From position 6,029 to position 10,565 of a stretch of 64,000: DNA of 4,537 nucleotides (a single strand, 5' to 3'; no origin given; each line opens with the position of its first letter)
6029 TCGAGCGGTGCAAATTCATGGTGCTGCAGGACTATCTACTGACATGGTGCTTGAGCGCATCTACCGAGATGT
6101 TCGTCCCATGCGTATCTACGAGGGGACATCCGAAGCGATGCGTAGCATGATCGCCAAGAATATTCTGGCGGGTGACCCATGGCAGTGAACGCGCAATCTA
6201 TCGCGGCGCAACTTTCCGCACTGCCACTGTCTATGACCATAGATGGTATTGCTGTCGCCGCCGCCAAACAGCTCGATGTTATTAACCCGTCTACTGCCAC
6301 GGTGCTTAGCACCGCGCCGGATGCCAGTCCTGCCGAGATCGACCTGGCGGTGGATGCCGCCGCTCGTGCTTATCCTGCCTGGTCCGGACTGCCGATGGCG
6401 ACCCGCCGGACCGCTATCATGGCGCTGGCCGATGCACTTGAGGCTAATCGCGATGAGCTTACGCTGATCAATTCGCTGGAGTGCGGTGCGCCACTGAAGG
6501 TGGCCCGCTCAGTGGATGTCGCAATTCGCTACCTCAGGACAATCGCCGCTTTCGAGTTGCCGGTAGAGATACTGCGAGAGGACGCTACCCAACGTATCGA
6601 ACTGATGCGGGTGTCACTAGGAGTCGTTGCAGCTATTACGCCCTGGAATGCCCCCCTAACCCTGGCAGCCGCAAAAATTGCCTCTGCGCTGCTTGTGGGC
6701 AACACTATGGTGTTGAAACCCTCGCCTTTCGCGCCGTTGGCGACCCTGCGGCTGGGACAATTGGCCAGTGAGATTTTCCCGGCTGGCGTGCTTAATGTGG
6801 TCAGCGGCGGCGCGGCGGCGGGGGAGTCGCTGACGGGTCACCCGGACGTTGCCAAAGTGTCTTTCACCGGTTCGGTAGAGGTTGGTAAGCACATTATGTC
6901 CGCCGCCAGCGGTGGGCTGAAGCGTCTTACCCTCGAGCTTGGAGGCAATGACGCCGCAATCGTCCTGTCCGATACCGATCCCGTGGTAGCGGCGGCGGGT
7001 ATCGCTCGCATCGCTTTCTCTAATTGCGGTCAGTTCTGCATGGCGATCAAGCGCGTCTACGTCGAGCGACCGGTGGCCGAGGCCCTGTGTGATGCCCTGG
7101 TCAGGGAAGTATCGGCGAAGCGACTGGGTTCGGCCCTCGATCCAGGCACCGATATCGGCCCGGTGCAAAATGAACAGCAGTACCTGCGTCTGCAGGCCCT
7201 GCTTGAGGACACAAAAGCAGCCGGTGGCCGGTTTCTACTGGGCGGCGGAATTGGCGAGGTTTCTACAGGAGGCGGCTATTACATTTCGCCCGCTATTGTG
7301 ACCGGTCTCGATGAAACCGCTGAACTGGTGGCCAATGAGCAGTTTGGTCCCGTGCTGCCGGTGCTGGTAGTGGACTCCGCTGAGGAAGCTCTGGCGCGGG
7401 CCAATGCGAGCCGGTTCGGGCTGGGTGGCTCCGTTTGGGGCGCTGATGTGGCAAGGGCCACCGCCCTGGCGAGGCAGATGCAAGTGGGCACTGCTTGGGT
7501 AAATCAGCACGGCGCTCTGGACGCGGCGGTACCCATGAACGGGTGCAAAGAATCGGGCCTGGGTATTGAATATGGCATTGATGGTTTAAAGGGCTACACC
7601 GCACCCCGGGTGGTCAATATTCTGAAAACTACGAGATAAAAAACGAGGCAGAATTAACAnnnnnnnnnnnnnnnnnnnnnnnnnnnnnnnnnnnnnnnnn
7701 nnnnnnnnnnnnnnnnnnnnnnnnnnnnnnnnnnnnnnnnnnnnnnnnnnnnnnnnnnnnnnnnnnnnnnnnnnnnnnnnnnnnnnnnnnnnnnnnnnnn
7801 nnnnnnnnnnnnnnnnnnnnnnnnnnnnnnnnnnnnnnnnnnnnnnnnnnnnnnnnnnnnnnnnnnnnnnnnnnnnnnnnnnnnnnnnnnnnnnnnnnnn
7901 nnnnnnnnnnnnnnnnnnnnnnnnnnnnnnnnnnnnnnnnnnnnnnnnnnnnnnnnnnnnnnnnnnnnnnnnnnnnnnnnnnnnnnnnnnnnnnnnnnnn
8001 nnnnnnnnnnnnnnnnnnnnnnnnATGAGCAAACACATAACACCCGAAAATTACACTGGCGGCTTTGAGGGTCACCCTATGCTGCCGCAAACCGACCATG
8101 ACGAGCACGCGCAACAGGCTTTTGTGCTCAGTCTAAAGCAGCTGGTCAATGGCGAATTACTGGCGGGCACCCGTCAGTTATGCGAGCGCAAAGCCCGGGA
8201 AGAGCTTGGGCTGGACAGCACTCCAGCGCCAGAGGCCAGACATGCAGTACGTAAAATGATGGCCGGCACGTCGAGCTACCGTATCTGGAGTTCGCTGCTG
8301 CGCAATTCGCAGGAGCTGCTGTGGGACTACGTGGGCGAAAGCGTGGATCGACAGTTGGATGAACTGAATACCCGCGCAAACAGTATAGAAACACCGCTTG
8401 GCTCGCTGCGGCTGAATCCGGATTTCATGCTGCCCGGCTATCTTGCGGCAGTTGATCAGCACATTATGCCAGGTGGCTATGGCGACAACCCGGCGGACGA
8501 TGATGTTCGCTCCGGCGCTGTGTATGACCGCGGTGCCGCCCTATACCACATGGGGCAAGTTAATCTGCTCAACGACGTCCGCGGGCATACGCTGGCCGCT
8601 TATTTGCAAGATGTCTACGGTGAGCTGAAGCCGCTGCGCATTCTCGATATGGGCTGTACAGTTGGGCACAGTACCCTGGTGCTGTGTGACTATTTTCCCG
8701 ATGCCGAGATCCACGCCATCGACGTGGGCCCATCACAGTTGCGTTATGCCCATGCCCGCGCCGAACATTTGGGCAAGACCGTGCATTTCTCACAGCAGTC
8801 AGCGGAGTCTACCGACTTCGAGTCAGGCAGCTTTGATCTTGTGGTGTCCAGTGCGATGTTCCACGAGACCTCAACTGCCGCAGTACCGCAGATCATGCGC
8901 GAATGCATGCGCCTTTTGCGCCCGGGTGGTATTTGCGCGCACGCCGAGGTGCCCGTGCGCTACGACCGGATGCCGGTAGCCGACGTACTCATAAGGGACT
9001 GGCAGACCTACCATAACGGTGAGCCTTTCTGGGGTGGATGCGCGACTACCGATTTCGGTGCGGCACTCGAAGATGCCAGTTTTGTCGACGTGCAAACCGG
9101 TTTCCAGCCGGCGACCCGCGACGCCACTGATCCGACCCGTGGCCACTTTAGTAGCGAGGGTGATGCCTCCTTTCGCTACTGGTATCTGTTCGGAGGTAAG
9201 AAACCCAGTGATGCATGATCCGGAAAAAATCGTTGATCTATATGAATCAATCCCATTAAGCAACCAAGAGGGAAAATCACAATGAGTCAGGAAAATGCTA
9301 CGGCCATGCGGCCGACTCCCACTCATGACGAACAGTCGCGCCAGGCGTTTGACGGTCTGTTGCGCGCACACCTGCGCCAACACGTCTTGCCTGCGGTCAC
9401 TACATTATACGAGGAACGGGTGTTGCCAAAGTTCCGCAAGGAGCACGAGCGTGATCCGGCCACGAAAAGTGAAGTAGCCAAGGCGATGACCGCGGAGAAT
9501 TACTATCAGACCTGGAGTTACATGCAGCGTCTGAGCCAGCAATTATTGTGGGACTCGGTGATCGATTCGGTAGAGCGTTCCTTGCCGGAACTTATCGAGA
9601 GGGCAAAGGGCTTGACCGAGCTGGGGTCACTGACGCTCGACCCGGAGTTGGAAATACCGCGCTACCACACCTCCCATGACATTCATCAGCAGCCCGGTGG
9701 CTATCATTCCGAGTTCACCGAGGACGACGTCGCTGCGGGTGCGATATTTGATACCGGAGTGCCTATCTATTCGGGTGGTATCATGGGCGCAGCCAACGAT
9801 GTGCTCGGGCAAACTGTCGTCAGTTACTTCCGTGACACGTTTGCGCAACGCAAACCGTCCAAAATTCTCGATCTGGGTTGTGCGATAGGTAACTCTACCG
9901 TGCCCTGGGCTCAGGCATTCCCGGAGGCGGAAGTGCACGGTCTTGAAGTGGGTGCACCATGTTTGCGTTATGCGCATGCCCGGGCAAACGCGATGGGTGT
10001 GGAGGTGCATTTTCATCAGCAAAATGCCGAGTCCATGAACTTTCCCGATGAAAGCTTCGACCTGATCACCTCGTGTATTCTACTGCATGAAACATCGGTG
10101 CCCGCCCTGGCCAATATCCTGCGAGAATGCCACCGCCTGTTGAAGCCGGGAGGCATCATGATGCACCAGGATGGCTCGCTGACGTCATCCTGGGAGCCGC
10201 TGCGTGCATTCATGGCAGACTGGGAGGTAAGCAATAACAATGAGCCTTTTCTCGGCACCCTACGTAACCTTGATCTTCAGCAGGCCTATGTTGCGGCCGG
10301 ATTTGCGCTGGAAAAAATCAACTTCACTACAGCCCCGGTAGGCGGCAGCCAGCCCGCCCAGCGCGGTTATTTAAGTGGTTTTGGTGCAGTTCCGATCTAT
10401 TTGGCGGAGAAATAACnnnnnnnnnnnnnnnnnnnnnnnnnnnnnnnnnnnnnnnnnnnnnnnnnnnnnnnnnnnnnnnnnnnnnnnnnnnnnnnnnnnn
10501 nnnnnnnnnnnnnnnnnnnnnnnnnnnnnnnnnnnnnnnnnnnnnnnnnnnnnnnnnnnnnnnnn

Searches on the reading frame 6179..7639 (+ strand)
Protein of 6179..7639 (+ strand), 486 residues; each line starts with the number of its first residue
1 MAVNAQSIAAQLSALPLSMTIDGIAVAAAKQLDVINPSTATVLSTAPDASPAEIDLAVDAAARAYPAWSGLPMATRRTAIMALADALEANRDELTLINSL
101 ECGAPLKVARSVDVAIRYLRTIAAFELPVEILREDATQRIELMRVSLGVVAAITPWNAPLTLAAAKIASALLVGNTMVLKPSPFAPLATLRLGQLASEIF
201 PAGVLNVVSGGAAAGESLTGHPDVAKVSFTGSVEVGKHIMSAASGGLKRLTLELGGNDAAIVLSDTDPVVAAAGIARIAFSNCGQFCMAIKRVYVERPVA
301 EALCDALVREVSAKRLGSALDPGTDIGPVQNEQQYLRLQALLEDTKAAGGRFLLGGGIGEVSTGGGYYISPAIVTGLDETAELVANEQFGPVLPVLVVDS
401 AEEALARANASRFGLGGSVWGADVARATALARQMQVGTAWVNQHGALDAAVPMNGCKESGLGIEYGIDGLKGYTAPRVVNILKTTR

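Call 64: search_protein_families(library=pfam, proteins=[window:6179-7639:+])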
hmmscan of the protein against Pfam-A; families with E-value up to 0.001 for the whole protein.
window:6179-7639:+ (486 aa): 1 family
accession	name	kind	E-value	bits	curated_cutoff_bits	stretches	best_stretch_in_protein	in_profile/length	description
PF00171.27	Aldedh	-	8e-135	450.4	23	1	29-478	6-460/461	Aldehyde dehydrogenase family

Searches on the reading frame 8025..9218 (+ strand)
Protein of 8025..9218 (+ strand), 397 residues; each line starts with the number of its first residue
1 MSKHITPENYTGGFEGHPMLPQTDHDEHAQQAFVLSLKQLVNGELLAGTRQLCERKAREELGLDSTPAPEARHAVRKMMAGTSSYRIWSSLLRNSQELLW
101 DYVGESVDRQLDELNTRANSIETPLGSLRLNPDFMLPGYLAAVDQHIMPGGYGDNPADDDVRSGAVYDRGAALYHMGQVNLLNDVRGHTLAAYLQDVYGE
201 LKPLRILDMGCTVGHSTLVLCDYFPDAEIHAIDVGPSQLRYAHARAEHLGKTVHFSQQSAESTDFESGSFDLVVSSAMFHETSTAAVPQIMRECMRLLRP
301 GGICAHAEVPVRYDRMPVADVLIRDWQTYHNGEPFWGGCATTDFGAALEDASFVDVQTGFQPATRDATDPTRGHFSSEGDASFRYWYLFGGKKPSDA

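Call 64: search_protein_families(library=pfam, proteins=[window:8025-9218:+])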
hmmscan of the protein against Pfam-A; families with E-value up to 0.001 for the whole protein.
window:8025-9218:+ (397 aa): 8 families
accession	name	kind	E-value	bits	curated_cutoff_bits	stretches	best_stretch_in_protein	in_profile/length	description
PF13649.12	Methyltransf_25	-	2.6e-21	76.5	27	1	206-302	1-97/97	Methyltransferase domain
PF08241.18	Methyltransf_11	-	2.2e-19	70.3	21.2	1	207-305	1-94/95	Methyltransferase domain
PF13847.12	Methyltransf_31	-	7.9e-17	61.7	27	1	204-310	5-113/145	Methyltransferase domain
PF08242.18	Methyltransf_12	-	6.2e-15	56.2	30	1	207-303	1-97/98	Methyltransferase domain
PF01209.24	Ubie_methyltran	-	9.6e-09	35.4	20.1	1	192-306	37-151/233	ubiE/COQ5 methyltransferase family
PF13489.12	Methyltransf_23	-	1.3e-08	35.2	27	1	200-326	20-132/164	Methyltransferase domain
PF05175.20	MTS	-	1.1e-06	28.9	23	1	205-302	34-134/170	Methyltransferase small domain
PF02353.26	CMAS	-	0.00043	20.1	27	1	205-306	65-164/273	Mycolic acid cyclopropane synthetase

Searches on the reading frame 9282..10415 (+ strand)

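Call 64: search_protein_families(library=pfam, proteins=[window:9282-10415:+])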
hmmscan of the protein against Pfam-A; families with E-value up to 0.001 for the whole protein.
window:9282-10415:+ (377 aa): 10 families
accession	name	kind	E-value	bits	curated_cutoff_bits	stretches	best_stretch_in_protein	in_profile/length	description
PF13649.12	Methyltransf_25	-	4.3e-23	82.3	27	1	195-291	1-97/97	Methyltransferase domain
PF13847.12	Methyltransf_31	-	2.8e-20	72.9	27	1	193-301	5-114/145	Methyltransferase domain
PF08241.18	Methyltransf_11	-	2.3e-19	70.3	21.2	1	196-293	1-93/95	Methyltransferase domain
PF08242.18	Methyltransf_12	-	7.5e-14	52.7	30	1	196-292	1-97/98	Methyltransferase domain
PF13489.12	Methyltransf_23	-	5.5e-12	46.2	27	1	187-344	16-162/164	Methyltransferase domain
PF01209.24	Ubie_methyltran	-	6.1e-12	45.8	20.1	1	184-297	40-153/233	ubiE/COQ5 methyltransferase family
PF05175.20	MTS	-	3.4e-08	33.7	23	1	186-294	26-137/170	Methyltransferase small domain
PF02390.23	Methyltransf_4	-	9.7e-05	22.3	24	1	195-251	5-63/173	Putative methyltransferase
PF07021.18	MetW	-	0.00039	20.6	21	1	191-285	13-100/193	Methionine biosynthesis protein MetW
PF02353.26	CMAS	-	0.00077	19.3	27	0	193-296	64-165/273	Mycolic acid cyclopropane synthetase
